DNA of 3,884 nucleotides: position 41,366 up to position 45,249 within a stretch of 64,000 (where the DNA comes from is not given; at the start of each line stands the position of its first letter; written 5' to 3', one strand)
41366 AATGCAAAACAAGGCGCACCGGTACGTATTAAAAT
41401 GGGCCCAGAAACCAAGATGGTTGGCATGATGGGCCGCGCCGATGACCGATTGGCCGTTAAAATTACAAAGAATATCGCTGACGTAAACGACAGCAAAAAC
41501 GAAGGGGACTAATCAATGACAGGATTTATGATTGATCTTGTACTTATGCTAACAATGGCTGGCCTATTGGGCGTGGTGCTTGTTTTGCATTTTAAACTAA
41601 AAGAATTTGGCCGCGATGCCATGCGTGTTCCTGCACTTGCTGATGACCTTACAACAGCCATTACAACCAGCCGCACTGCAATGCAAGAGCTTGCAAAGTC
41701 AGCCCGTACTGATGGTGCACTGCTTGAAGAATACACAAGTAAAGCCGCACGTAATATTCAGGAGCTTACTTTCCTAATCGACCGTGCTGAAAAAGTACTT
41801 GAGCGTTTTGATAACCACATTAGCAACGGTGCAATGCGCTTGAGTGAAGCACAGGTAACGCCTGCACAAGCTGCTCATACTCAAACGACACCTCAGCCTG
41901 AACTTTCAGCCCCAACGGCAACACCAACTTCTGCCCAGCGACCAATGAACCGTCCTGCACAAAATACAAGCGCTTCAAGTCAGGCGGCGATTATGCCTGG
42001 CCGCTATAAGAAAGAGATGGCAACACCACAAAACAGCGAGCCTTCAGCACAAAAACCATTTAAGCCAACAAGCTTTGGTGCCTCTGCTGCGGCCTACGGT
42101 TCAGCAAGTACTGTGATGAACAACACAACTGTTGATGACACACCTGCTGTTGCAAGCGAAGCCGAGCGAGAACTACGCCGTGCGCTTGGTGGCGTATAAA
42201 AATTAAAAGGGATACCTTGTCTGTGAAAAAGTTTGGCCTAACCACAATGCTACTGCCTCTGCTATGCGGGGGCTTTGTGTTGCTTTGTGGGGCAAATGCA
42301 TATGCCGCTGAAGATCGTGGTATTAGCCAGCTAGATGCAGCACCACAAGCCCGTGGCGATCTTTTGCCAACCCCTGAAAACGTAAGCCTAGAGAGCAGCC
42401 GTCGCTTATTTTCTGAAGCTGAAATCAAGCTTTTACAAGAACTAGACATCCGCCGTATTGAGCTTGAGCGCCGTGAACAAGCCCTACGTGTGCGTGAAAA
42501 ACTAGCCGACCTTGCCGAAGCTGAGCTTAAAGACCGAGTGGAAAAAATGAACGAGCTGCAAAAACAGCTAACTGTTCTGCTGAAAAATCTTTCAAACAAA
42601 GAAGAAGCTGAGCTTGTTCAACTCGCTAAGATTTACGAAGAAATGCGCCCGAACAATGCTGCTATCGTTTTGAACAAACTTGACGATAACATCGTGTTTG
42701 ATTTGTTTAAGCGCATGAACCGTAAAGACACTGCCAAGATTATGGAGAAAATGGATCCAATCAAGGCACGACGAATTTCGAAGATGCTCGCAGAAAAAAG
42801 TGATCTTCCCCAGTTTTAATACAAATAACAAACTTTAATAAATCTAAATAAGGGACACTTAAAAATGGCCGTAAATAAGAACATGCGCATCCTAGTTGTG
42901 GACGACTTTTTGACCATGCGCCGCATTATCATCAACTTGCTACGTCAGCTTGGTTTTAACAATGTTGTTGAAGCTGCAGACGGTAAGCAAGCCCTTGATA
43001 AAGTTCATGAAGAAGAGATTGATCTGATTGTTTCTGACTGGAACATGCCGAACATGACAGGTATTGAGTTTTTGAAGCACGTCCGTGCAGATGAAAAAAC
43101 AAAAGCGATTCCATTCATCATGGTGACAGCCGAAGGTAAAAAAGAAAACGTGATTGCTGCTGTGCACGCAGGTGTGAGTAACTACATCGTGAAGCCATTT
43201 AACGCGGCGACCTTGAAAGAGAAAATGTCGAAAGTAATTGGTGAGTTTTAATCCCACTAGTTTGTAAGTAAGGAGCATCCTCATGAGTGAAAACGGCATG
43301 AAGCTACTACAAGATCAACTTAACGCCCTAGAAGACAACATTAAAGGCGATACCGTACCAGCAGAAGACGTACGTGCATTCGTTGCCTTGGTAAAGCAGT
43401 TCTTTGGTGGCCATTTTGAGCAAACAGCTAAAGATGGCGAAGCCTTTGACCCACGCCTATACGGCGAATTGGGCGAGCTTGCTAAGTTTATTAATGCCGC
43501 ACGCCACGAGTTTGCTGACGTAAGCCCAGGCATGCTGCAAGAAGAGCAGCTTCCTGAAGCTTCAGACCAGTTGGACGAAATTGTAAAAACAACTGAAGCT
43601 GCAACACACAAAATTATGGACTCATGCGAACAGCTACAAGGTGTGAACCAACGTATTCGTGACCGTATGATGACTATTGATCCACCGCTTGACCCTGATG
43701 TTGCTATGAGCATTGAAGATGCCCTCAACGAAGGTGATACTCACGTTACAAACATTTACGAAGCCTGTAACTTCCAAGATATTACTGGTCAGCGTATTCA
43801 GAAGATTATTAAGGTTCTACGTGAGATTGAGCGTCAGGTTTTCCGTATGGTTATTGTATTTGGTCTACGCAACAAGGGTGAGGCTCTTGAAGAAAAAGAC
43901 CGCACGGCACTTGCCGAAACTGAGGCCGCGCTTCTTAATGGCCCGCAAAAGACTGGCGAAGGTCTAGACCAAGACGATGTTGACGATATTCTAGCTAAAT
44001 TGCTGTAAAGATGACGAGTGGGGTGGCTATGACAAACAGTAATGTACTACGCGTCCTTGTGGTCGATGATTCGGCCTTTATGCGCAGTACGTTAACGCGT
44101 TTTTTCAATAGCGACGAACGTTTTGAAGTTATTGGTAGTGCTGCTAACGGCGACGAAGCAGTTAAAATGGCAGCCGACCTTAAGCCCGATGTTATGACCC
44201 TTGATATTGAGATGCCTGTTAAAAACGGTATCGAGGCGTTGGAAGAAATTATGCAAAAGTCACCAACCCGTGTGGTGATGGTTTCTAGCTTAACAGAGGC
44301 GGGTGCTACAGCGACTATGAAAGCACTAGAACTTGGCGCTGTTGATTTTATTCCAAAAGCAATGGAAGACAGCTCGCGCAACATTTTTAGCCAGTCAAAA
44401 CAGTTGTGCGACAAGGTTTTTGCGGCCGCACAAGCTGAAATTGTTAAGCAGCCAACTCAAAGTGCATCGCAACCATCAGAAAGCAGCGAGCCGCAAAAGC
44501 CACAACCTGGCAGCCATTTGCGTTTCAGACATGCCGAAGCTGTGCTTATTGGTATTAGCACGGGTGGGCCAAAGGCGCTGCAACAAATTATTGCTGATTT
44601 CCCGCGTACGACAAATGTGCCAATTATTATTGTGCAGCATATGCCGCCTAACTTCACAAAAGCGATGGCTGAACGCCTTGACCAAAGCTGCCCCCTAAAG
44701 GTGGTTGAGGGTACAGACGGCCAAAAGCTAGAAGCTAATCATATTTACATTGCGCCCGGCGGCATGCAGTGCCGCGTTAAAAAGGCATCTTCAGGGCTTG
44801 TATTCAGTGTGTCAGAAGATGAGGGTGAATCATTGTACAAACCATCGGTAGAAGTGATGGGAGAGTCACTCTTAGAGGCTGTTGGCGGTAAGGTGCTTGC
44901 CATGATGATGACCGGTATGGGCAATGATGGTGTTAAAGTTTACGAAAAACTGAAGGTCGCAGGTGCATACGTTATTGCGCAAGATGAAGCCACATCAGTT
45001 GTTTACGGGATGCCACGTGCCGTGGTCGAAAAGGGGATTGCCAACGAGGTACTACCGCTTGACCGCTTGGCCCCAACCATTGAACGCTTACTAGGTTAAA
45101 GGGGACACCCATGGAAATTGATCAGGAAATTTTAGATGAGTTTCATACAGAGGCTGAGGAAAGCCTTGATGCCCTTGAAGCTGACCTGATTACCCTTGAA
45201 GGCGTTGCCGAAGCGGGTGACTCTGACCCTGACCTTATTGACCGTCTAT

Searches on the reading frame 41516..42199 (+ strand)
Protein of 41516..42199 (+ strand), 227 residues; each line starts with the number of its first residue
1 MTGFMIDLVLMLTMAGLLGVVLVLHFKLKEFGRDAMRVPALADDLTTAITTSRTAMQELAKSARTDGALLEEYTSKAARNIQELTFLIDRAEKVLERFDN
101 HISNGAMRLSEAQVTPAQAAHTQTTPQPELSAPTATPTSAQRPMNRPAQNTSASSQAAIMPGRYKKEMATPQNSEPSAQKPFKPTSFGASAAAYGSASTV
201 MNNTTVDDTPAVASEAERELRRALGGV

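Call 48: search_protein_families(library=pfam, proteins=[window:41516-42199:+], max_evalue=0.0001)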
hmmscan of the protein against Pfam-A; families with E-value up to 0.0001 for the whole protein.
window:41516-42199:+ (227 aa): 1 family
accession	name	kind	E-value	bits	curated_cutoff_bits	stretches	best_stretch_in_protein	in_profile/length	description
PF20072.4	DUF6468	-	2.4e-06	28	26.9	1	39-100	9-70/76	Domain of unknown function (DUF6468)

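Call 78: search_protein_families(library=ncbifam, proteins=[window:41516-42199:+], max_evalue=0.05)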
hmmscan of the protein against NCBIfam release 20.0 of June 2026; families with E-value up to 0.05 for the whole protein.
window:41516-42199:+ (227 aa): 0 families

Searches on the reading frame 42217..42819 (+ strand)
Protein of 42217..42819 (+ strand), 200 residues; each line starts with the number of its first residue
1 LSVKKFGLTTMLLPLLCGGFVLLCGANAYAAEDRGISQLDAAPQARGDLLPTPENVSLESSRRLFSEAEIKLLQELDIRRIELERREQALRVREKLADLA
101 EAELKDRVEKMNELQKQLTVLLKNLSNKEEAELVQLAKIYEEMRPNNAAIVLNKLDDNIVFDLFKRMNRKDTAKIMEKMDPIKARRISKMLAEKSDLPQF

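Call 48: search_protein_families(library=pfam, proteins=[window:42217-42819:+], max_evalue=0.0001)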
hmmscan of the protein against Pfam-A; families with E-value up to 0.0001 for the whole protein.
window:42217-42819:+ (200 aa): 1 family
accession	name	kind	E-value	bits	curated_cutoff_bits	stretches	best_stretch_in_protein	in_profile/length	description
PF03448.22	MgtE_N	-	1.3e-05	26.1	25.9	1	137-191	43-97/102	MgtE intracellular N domain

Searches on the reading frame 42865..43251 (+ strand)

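Call 48: search_protein_families(library=pfam, proteins=[window:42865-43251:+], max_evalue=0.0001)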
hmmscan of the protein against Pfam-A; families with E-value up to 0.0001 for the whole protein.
window:42865-43251:+ (128 aa): 1 family
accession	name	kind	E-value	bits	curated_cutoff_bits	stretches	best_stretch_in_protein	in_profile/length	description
PF00072.30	Response_reg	-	1.1e-30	106.5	30.2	1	9-120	1-109/111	Response regulator receiver domain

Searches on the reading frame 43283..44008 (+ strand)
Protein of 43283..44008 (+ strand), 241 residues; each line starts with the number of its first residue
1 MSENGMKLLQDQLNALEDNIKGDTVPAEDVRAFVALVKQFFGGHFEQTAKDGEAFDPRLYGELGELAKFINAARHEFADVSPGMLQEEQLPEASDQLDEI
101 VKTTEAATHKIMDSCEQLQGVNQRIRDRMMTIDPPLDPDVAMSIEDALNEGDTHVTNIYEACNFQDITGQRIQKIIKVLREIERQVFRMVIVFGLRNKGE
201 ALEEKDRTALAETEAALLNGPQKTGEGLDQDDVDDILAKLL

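Call 48: search_protein_families(library=pfam, proteins=[window:43283-44008:+], max_evalue=0.0001)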
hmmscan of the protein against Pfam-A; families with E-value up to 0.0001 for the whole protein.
window:43283-44008:+ (241 aa): 1 family
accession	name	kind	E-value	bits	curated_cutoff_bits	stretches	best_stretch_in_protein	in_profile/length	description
PF04344.18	CheZ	-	2.4e-22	80.2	30.7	2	144-240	107-201/203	Chemotaxis phosphatase, CheZ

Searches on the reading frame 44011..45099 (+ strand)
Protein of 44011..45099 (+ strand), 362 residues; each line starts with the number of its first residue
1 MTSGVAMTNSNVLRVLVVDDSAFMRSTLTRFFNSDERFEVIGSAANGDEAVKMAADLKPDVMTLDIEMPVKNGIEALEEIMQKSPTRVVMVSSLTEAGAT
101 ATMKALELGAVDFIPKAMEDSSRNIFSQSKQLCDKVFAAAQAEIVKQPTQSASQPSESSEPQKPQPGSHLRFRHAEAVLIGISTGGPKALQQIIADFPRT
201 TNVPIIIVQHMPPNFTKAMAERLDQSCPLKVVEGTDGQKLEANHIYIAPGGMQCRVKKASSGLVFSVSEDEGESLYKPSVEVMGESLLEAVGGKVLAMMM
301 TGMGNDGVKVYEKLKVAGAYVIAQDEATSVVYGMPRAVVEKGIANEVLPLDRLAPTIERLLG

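Call 48: search_protein_families(library=pfam, proteins=[window:44011-45099:+], max_evalue=0.0001)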
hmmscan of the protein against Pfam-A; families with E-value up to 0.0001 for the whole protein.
window:44011-45099:+ (362 aa): 2 families
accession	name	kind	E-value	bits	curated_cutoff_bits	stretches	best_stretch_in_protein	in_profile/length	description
PF01339.22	CheB_methylest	-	2.9e-60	203.4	24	1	178-357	1-174/174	CheB methylesterase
PF00072.30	Response_reg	-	2.3e-22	79.7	30.2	1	15-120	1-103/111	Response regulator receiver domain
